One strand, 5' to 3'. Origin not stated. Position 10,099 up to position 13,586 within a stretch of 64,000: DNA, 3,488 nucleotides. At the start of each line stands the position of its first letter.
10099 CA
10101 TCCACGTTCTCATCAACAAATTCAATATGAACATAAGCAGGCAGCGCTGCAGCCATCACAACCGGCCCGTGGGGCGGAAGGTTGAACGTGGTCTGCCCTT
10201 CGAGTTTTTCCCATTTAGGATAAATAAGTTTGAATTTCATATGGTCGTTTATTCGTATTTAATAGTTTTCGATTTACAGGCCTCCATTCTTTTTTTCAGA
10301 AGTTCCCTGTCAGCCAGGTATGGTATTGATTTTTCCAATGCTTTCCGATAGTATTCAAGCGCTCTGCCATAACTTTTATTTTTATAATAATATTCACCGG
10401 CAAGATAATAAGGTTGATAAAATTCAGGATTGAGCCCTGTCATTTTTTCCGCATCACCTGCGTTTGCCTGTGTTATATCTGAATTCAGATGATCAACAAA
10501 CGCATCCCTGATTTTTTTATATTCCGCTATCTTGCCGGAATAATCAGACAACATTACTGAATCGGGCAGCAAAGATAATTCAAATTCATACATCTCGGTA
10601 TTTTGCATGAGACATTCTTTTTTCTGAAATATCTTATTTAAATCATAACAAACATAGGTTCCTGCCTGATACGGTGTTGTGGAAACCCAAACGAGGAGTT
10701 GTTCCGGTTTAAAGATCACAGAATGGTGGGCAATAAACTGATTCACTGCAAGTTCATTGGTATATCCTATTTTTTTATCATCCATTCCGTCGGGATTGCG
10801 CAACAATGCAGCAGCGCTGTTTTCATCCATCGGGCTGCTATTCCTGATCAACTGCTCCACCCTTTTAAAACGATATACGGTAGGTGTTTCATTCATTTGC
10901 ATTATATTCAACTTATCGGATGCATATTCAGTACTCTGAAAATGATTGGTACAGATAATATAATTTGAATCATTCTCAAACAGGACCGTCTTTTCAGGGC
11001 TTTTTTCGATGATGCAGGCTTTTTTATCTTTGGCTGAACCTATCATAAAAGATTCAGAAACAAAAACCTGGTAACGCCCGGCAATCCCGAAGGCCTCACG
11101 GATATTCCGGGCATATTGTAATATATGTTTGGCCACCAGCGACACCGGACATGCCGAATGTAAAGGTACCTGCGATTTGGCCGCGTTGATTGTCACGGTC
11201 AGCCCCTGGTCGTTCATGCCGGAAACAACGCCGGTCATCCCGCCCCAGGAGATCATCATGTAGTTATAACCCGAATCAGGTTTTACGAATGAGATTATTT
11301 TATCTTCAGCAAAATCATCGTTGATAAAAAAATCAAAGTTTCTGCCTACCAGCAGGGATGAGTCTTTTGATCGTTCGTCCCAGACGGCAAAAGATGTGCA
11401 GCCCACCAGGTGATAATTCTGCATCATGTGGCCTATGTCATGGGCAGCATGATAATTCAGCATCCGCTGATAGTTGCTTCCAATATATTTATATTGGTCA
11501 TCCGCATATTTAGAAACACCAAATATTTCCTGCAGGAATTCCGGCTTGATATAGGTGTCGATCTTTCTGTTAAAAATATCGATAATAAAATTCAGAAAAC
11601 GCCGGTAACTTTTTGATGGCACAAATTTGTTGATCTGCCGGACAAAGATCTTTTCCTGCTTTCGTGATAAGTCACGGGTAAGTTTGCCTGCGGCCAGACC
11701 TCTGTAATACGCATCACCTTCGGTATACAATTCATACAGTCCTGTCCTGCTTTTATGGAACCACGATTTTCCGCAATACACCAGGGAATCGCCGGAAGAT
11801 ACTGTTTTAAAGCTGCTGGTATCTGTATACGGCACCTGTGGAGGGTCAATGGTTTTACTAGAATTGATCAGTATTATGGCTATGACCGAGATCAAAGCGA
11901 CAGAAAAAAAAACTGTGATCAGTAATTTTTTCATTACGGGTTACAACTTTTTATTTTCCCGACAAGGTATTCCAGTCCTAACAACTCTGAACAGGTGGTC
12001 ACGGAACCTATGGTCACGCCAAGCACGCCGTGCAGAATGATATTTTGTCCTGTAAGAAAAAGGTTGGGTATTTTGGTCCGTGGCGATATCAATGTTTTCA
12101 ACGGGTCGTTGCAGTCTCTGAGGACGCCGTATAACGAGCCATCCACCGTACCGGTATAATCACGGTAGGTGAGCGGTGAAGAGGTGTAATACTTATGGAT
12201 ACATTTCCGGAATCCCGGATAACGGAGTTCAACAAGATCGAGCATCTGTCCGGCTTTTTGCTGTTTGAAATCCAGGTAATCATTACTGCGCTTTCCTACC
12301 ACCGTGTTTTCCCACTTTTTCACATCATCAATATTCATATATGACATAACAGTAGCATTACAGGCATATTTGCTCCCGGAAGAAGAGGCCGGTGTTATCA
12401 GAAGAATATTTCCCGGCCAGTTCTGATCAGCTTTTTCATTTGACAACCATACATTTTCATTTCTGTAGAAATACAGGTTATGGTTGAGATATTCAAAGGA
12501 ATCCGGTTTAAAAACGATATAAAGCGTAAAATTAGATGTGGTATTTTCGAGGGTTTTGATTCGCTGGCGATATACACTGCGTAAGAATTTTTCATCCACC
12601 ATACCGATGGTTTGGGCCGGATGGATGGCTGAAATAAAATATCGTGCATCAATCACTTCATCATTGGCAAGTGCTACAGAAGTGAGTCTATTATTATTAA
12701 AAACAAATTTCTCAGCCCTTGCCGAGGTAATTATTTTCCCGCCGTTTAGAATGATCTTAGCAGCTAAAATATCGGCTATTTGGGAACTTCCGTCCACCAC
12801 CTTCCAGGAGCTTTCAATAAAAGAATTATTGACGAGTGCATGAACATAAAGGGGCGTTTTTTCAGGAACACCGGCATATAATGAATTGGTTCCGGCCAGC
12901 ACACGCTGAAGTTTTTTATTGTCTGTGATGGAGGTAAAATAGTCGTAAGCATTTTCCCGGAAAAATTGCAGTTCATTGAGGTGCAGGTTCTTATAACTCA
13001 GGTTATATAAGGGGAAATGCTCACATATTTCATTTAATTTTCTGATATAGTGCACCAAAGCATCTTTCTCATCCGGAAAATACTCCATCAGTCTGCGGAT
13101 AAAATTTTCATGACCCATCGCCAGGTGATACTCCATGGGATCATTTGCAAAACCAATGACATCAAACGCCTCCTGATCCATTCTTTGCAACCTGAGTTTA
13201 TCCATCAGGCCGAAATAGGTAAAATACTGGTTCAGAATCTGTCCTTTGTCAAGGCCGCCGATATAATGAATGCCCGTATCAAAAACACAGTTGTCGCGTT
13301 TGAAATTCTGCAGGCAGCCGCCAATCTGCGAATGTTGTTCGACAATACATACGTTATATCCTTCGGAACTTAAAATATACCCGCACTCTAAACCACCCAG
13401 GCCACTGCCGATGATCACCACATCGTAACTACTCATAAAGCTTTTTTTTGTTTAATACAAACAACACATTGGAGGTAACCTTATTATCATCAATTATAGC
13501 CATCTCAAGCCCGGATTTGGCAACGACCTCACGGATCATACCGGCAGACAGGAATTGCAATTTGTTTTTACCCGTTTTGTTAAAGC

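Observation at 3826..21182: Seventeen-kb co-oriented lipid/pigment-type cluster with two B12-radical SAM enzymes but no ACP, KS, KR or DH genes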

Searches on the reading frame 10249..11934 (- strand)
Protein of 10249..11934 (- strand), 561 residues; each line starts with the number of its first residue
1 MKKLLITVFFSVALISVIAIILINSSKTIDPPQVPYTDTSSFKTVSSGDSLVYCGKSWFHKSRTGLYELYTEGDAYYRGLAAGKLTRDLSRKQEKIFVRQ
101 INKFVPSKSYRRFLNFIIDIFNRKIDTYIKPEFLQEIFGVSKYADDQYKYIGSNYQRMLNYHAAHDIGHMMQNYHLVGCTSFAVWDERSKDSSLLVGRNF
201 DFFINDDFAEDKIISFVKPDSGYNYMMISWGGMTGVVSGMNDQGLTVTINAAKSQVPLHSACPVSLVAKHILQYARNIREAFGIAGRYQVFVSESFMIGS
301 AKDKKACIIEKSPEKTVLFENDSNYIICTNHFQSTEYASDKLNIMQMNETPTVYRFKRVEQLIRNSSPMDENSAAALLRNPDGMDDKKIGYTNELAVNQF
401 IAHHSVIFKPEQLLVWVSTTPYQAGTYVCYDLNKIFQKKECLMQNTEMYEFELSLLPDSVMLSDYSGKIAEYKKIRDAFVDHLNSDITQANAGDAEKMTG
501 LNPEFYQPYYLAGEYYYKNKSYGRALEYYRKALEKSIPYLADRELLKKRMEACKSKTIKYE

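Call 3: search_protein_families(library=pfam, proteins=[window:10249-11934:-], max_evalue=0.01)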
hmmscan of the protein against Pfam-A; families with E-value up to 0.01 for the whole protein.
window:10249-11934:- (561 aa): 3 families
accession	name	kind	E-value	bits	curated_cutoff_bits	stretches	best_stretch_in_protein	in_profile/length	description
PF03417.21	AAT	-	1.1e-20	74.7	23.2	1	191-383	5-186/225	Acyl-coenzyme A:6-aminopenicillanic acid acyl-transferase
PF07719.23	TPR_2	-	0.0037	17.7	27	1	509-535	4-30/34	Tetratricopeptide repeat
PF13432.12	TPR_16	-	0.008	17.1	32.7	0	498-535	26-60/65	Tetratricopeptide repeat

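Call 6: search_protein_families(library=ncbifam, proteins=[window:10249-11934:-], max_evalue=0.001)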
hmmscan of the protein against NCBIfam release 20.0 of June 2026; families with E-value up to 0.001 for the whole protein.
window:10249-11934:- (561 aa): 1 family
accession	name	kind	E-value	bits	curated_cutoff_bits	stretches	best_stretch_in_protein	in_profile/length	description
NF040521.1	C45_proenzyme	subfamily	9.6e-64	215.7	85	1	72-413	1-311/313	C45 family autoproteolytic acyltransferase/hydrolase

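Call 78: search_solved_structures(query=window:10249-11934:-, max_evalue=0.001)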
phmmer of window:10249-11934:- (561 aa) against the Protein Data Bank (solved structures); distinct sequences matched with E-value up to 0.001: 13.
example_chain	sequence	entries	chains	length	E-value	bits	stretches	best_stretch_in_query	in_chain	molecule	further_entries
9qhb_A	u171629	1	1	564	9.1e-22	80.6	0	501-535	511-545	Engineered tetratricopeptide repeat protein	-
8bu0_A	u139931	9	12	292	2.8e-14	55.8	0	501-535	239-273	Consensus tetratricopeptide repeat protein | Crystal structure of an 8-repeat consensus TPR superhelix with Zinc. | Monomer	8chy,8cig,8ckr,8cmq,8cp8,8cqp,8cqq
9qhc_A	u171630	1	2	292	2.5e-13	52.7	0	501-535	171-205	Engineered tetratricopeptide repeat protein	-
2fo7_A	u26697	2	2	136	2.5e-08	36.2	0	501-535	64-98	SYNTHETIC CONSENSUS TPR PROTEIN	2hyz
8ch0_A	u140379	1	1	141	3e-08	36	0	501-535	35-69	Consensus tetratricopeptide repeat protein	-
1na0_A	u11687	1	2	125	2.4e-06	29.7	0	501-535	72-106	designed protein CTPR3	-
2wqh_A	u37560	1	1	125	6.3e-05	25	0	503-535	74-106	CTPR3Y3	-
2avp_A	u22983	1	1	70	0.00012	24.1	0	501-535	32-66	synthetic consensus TPR protein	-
3kd7_A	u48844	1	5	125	0.00014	23.8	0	501-535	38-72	CTPR390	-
9gzg_A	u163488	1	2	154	0.00015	23.8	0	501-536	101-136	Engineered CTPR protein with glutamic acids for conductivity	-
1na3_A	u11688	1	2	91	0.00016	23.7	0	501-536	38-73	designed protein CTPR2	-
6vfh_A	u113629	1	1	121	0.00077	21.4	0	501-537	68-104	T33_dn10A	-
6vfi_B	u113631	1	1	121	0.00089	21.2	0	501-535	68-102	O43_dn18B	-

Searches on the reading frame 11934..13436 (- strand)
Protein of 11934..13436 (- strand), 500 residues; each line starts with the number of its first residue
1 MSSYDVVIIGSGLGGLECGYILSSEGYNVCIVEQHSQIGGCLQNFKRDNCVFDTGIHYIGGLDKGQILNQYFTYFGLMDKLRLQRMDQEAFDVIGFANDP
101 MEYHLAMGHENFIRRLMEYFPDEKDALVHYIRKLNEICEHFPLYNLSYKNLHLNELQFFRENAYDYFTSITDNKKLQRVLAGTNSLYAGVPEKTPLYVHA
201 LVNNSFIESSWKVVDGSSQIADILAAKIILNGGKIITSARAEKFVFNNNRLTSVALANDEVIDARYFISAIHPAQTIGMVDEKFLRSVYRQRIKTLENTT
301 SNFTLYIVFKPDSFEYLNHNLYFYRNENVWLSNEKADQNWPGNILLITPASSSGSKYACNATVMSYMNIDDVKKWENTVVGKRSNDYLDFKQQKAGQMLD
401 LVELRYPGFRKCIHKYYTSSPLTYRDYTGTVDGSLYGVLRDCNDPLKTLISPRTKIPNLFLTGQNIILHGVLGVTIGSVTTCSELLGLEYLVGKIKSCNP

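Call 3: search_protein_families(library=pfam, proteins=[window:11934-13436:-], max_evalue=0.01)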
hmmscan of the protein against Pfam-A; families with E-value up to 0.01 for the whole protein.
window:11934-13436:- (500 aa): 11 families
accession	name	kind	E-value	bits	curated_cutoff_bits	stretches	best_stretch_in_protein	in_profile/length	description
PF13450.12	NAD_binding_8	-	1.1e-13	51.7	21.9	1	8-74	1-67/68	NAD(P)-binding Rossmann-like domain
PF01593.30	Amino_oxidase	-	2.4e-13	50.6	19.8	1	13-467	1-421/443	Flavin containing amine oxidoreductase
PF00890.30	FAD_binding_2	-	1e-06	28.7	20.4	1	5-42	1-38/414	FAD binding domain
PF01946.23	Thi4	-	2e-06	27.7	26.2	1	4-41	18-56/235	Thi4 family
PF01266.30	DAO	-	1.8e-05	24.9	27.9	1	5-40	1-37/353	FAD dependent oxidoreductase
PF12831.13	FAD_oxidored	-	5.4e-05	23.1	27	1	5-42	1-38/416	FAD dependent oxidoreductase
PF00070.33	Pyr_redox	-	6.5e-05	23.8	22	1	6-39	2-35/82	Pyridine nucleotide-disulphide oxidoreductase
PF07992.20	Pyr_redox_2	-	7.4e-05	22.7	26.1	1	4-40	1-39/291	Pyridine nucleotide-disulphide oxidoreductase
PF01494.25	FAD_binding_3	-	0.00022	21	22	1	4-37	2-35/349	FAD binding domain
PF03486.20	HI0933_like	-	0.0022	17.9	50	0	5-39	2-36/244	HI0933-like protein Rossmann domain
PF13738.12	Pyr_redox_3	-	0.0023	17.7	30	1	7-54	1-48/305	Pyridine nucleotide-disulphide oxidoreductase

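Call 6: search_protein_families(library=ncbifam, proteins=[window:11934-13436:-], max_evalue=0.001)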
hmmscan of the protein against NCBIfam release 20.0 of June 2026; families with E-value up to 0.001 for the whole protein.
window:11934-13436:- (500 aa): 32 families (the best 25 are shown)
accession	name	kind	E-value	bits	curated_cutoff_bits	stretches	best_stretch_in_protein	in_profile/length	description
TIGR02733.1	desat_CrtD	equivalog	4.7e-30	104.7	549.7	2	5-77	3-75/492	C-3',4' desaturase CrtD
TIGR02730.1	carot_isom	equivalog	2.1e-21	76.3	586.9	1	4-474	1-477/493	carotenoid isomerase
NF045637.1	carotdesatCrtDProt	equivalog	3.9e-17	62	580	2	174-332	179-335/485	1-hydroxycarotenoid 3,4-desaturase CrtD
NF058655.1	CrtID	equivalog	5.5e-16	58.5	640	1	6-351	1-352/478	bifunctional phytoene desaturase/3,4-desaturase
TIGR02734.1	crtI_fam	subfamily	7.7e-13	48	238.1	1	6-319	1-322/504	phytoene desaturase family protein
NF005560.0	PRK07233.1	equivalog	8.7e-13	47.9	252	1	5-84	2-79/435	hypothetical protein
NF042421.1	hydcarot_desat_CrtD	equivalog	9.5e-09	34.2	500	1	6-135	4-128/487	1-hydroxycarotenoid 3,4-desaturase CrtD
TIGR03467.1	HpnE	equivalog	2.1e-08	33.9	283.05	1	6-82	1-77/430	hydroxysqualene dehydroxylase HpnE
NF005548.0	PRK07208.1-4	equivalog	3.5e-07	29.2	389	1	5-57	5-57/488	hypothetical protein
NF045689.1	BCarotKetCrtO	equivalog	5.4e-07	28.5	1000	1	1-41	1-41/563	beta-carotene ketolase CrtO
TIGR00292.1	TIGR00292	equivalog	1.9e-06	27.3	148.3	1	4-41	22-59/254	sulfide-dependent adenosine diphosphate thiazole synthase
NF009410.0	PRK12771.1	subfamily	7.1e-06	24.9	516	1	5-43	140-178/566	NAD(P)-binding protein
NF005545.0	PRK07208.1-1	equivalog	8.5e-06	24.4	451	1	4-58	8-63/504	hypothetical protein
TIGR00562.1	proto_IX_ox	equivalog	1.5e-05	23.8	97.85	1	5-65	4-66/470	protoporphyrinogen oxidase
NF053717.1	VnlPnlRedVprA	equivalog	2.5e-05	23.3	600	0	2-41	5-44/481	vinyl phenol reductase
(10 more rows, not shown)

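Call 77: search_solved_structures(query=window:11934-13436:-, max_evalue=0.001)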
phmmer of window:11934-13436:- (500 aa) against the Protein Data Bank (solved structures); distinct sequences matched with E-value up to 0.001: 48.
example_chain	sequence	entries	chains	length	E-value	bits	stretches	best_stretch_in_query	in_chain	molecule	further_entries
1reo_A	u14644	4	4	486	1.3e-05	27.7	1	5-79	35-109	AHPLAAO | L-amino acid oxidase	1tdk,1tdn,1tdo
4bay_A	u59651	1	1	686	6.6e-05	25.3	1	5-63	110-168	LYSINE-SPECIFIC HISTONE DEMETHYLASE 1A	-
6vyp_M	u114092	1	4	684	7.4e-05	25.1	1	5-63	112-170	Lysine-specific histone demethylase 1A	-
5lgn_A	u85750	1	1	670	7.8e-05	25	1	5-63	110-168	Lysine-specific histone demethylase 1A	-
2x0l_A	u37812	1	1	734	8.5e-05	24.9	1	5-63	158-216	LYSINE-SPECIFIC HISTONE DEMETHYLASE 1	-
2v1d_A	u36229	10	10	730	8.5e-05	24.9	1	5-63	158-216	LYSINE-SPECIFIC HISTONE DEMETHYLASE 1 | LYSINE-SPECIFIC DEMETHYLASE 1A | Lysine-specific histone demethylase 1A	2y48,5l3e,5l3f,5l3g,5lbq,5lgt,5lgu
8q1h_A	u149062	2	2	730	8.6e-05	24.9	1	5-63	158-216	Lysine-specific histone demethylase 1A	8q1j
2iw5_A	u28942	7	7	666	8.6e-05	24.9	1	5-63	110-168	LYSINE-SPECIFIC HISTONE DEMETHYLASE 1 | Lysine-specific histone demethylase 1A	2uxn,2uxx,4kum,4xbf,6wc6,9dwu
2h94_A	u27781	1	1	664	8.6e-05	24.9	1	5-63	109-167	Lysine-specific histone demethylase 1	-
2hko_A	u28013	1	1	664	8.6e-05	24.9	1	5-63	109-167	Lysine-specific histone demethylase 1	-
6w4k_A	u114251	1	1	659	8.6e-05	24.9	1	5-63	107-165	Lysine-specific histone demethylase 1A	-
8ym7_A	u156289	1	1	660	8.6e-05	24.9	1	5-63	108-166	Lysine-specific histone demethylase 1A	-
2ejr_A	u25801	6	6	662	8.6e-05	24.9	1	5-63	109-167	Lysine-specific histone demethylase 1 | Lysine-specific histone demethylase 1A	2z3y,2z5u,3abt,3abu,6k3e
8jf5_A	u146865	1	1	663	8.7e-05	24.9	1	5-63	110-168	Lysine-specific histone demethylase 1A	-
9dbp_A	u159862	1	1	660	8.7e-05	24.9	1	5-63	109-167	Lysine-specific histone demethylase 1A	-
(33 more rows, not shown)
